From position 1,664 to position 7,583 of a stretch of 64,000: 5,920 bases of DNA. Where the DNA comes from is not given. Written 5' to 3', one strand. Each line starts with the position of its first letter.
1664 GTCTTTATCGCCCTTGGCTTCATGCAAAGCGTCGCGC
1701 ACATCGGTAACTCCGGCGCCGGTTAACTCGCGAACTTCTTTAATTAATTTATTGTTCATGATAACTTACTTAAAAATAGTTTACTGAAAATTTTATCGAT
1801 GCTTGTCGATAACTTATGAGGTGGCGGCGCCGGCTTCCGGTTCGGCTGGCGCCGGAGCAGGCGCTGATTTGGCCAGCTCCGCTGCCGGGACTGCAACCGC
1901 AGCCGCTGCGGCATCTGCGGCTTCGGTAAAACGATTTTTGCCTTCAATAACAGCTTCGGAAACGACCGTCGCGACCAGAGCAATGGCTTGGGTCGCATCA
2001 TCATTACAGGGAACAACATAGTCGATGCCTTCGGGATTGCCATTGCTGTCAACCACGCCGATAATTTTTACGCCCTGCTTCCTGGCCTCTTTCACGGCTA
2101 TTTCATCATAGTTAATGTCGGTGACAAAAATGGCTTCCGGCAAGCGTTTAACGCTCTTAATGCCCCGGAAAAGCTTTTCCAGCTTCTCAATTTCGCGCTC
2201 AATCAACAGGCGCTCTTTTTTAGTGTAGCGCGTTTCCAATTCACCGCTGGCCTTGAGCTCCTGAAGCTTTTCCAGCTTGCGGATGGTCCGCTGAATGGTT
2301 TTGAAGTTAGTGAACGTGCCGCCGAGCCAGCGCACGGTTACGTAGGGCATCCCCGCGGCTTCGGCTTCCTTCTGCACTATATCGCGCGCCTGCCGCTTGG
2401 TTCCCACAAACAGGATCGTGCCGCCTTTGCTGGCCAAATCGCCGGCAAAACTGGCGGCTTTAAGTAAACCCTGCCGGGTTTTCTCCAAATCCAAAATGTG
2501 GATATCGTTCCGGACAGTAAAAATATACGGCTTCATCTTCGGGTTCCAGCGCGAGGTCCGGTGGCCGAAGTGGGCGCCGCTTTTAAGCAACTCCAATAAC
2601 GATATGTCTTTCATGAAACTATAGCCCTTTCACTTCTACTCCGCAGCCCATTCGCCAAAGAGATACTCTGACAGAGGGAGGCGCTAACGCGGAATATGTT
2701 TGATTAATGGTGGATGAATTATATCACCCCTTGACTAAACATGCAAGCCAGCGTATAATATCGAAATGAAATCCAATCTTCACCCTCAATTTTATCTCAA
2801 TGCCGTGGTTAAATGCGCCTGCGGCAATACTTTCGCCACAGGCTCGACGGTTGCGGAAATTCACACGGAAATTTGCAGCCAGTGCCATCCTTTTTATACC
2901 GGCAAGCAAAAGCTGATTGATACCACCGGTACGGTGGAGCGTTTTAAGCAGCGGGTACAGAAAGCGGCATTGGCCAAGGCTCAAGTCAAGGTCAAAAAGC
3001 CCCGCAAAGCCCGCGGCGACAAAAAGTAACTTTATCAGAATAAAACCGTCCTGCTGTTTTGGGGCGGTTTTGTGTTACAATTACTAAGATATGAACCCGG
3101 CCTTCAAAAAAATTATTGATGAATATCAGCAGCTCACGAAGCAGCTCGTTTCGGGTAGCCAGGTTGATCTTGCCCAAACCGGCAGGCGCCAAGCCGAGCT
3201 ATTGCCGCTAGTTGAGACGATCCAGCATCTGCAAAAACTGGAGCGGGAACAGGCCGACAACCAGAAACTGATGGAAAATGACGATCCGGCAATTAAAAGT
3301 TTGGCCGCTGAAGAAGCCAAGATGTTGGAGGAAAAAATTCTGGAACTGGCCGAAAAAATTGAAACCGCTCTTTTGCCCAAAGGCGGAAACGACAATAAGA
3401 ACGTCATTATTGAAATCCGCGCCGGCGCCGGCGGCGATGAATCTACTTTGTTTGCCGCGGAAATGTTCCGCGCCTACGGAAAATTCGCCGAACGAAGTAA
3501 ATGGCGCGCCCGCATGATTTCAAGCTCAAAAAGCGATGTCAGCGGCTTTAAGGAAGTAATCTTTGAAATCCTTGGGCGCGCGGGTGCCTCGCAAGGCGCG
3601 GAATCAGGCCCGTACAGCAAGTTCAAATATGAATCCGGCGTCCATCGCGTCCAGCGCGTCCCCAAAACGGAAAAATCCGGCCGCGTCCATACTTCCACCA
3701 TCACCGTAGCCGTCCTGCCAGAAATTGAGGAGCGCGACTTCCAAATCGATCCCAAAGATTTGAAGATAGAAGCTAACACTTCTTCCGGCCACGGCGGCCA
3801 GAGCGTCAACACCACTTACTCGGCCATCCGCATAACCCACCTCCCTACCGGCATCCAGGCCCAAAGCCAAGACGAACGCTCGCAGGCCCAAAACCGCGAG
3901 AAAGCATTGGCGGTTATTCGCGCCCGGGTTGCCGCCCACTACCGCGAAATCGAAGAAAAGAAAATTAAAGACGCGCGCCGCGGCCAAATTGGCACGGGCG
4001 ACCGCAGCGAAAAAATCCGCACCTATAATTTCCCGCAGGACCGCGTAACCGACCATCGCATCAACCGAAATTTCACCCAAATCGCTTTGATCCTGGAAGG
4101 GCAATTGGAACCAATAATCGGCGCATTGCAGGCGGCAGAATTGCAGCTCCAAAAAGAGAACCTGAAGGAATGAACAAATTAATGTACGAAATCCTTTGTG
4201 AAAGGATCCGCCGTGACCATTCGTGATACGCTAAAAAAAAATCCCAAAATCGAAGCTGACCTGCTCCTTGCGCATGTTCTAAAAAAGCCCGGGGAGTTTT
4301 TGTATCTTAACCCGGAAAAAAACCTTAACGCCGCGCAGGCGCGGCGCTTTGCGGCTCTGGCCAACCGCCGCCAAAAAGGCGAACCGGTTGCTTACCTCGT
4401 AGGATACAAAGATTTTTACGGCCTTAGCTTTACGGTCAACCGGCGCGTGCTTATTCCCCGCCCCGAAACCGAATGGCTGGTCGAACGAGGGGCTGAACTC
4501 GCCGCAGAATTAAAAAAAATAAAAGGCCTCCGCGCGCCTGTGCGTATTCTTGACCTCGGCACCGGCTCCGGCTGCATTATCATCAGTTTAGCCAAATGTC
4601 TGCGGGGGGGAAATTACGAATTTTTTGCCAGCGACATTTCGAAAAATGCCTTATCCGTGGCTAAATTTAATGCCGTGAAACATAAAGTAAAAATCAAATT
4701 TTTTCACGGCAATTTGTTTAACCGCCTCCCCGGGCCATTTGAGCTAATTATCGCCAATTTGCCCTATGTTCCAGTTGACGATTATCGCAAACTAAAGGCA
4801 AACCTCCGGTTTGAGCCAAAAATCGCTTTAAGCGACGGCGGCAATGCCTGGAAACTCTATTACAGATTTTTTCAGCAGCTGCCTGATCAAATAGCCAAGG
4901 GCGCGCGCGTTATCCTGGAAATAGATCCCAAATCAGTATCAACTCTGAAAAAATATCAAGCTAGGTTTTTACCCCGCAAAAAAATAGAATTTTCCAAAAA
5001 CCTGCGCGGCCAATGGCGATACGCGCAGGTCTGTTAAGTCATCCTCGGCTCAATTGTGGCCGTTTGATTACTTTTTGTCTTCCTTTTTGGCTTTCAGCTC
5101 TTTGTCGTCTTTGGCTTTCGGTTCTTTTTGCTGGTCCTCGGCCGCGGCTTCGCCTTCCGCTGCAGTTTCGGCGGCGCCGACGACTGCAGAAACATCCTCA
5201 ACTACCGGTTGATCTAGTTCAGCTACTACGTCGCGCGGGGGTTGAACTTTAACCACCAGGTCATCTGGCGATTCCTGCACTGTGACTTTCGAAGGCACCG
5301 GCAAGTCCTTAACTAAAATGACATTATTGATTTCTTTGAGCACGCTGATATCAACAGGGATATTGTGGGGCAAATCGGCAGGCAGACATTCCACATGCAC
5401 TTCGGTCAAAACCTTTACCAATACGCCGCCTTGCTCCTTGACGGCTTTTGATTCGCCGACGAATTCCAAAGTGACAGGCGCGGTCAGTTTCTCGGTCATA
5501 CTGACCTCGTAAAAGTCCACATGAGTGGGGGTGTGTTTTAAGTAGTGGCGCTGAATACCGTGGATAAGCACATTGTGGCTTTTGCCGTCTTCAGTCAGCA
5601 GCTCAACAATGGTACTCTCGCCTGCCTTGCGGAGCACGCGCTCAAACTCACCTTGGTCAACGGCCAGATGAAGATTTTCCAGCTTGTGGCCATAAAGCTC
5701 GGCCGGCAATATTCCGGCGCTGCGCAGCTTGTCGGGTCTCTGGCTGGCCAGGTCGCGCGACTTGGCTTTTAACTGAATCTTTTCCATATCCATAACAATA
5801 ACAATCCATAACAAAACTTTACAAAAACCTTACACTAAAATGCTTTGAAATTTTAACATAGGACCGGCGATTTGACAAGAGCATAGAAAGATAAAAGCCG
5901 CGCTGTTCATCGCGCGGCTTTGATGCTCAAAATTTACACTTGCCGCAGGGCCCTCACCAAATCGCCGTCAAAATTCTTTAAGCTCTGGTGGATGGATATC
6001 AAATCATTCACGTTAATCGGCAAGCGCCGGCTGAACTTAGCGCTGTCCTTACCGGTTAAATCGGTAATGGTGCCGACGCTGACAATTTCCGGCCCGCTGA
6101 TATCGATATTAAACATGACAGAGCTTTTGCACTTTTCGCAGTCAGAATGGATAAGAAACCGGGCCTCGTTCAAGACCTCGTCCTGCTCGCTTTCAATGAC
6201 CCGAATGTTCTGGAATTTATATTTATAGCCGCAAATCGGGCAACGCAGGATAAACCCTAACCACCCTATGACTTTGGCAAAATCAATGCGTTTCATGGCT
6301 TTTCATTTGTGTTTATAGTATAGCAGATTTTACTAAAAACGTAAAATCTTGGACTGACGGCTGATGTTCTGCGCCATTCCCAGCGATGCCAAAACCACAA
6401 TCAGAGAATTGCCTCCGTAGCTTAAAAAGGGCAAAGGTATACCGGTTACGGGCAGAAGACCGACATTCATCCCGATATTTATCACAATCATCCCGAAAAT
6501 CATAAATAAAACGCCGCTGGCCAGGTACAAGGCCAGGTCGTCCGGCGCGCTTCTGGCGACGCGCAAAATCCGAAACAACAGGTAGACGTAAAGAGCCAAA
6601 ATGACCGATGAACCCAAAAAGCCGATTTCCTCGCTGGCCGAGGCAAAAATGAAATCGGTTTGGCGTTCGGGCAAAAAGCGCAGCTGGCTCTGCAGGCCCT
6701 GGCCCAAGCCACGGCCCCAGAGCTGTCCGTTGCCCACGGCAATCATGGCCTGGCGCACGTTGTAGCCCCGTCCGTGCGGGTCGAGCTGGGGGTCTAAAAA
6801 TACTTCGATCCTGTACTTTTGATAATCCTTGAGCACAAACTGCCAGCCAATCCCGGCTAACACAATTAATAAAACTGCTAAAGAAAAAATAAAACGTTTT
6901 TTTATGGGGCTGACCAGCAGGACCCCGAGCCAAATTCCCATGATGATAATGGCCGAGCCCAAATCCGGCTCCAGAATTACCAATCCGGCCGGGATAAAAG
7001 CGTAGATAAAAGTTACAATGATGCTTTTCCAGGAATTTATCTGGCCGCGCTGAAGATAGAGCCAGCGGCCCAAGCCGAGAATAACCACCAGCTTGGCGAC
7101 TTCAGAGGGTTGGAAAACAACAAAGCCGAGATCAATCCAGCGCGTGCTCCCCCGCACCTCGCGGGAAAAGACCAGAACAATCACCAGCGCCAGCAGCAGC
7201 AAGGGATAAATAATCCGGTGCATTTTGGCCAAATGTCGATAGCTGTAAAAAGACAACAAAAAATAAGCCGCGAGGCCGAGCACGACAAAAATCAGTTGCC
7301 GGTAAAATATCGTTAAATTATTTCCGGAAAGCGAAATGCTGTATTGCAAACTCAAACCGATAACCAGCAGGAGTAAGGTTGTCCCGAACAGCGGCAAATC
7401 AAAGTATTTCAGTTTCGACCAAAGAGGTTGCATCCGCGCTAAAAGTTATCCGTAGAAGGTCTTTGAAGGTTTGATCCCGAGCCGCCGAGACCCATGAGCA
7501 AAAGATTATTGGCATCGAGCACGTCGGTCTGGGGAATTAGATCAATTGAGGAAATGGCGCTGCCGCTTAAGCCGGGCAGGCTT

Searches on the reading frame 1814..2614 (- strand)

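Call 82: search_protein_families(library=pfam, max_evalue=0.00001, proteins=[window:1814-2614:-])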
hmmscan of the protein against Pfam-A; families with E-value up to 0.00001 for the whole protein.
window:1814-2614:- (266 aa): 1 family
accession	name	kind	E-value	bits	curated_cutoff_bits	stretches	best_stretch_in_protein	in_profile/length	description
PF00318.25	Ribosomal_S2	-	7.6e-86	287.3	26.1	1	9-225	1-216/216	Ribosomal protein S2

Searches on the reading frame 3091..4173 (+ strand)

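Call 82: search_protein_families(library=pfam, max_evalue=0.00001, proteins=[window:3091-4173:+])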
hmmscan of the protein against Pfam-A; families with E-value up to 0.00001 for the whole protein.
window:3091-4173:+ (360 aa): 2 families
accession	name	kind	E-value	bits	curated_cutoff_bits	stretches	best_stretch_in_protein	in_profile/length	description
PF03462.23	PCRF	-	1.5e-56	191.7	24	1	12-206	5-194/194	PCRF domain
PF00472.26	RF-1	-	6.4e-37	126.5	35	1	214-323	2-116/116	RF-1 domain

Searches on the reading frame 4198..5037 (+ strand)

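Call 82: search_protein_families(library=pfam, max_evalue=0.00001, proteins=[window:4198-5037:+])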
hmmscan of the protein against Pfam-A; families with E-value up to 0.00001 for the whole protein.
window:4198-5037:+ (279 aa): 5 families
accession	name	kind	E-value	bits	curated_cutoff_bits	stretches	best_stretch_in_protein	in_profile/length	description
PF17827.6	PrmC_N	-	9.3e-16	58.6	23.4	1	14-69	16-71/71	PrmC N-terminal domain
PF13847.12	Methyltransf_31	-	1.4e-10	41.5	27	1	115-188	5-82/145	Methyltransferase domain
PF05175.20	MTS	-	4.3e-10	39.9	23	1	115-223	33-142/170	Methyltransferase small domain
PF13649.12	Methyltransf_25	-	1e-09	39.4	27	1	117-201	1-87/97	Methyltransferase domain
PF08242.18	Methyltransf_12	-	3.6e-06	28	30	0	118-187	1-72/98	Methyltransferase domain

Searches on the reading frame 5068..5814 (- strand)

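Call 82: search_protein_families(library=pfam, max_evalue=0.00001, proteins=[window:5068-5814:-])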
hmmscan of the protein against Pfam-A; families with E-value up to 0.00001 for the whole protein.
window:5068-5814:- (248 aa): 2 families
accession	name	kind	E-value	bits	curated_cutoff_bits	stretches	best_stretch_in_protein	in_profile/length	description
PF14693.11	Ribosomal_TL5_C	-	5.7e-21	75.1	27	1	109-194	1-84/84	Ribosomal protein TL5, C-terminal domain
PF01386.24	Ribosomal_L25p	-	7.5e-19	68.4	23.6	1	15-101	1-82/82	Ribosomal L25p family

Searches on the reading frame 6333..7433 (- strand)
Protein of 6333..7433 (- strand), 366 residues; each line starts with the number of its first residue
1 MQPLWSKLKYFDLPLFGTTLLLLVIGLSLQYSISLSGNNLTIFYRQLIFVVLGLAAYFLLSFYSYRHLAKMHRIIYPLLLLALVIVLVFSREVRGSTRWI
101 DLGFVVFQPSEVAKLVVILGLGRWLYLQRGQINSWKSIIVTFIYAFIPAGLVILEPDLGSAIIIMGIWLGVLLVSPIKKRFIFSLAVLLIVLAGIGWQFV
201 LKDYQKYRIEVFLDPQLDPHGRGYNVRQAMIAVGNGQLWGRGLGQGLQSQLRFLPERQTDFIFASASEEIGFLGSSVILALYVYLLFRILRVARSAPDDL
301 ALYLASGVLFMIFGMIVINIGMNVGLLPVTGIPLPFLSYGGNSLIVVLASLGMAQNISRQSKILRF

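Call 82: search_protein_families(library=pfam, max_evalue=0.00001, proteins=[window:6333-7433:-])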
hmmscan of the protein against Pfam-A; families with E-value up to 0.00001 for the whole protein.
window:6333-7433:- (366 aa): 1 family
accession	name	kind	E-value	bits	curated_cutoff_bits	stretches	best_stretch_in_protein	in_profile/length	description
PF01098.24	FTSW_RODA_SPOVE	-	2.3e-91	306.9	26.4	1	19-362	14-355/356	Cell cycle protein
